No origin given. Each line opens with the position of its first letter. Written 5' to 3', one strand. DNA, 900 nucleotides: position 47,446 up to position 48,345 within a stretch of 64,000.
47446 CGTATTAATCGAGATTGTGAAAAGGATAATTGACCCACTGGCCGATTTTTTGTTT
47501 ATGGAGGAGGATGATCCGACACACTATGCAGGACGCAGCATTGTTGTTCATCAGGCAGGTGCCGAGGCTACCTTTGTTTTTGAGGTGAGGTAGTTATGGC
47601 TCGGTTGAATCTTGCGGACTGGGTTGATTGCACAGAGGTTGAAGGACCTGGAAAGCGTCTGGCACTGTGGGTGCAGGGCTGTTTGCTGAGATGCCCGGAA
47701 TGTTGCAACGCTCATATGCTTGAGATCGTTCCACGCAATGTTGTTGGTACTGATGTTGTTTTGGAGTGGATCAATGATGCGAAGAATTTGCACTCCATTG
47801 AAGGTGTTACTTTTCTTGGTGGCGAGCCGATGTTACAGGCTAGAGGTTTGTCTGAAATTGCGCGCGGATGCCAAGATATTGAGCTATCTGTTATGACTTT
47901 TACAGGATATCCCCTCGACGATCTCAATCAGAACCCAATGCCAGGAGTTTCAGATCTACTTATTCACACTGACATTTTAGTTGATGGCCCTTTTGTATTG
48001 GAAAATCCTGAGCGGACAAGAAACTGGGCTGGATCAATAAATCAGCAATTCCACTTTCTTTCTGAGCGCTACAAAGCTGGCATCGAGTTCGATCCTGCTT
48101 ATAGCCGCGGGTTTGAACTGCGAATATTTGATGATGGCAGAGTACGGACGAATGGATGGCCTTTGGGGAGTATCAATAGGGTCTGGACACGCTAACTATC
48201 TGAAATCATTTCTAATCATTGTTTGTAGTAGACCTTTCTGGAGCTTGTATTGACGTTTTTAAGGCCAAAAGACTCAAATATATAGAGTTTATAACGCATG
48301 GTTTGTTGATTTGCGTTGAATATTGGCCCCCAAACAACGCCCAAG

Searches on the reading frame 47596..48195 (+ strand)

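Call 82: search_protein_families(library=pfam, proteins=[window:47596-48195:+], max_evalue=0.001)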
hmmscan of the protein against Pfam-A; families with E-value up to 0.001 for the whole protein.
window:47596-48195:+ (199 aa): 2 families
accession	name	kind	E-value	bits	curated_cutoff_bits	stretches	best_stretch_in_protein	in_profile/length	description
PF13353.11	Fer4_12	-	6.1e-29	101.5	22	1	15-152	1-136/137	4Fe-4S single cluster domain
PF04055.27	Radical_SAM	-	2.7e-05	24.8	29.5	1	27-101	5-84/166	Radical SAM superfamily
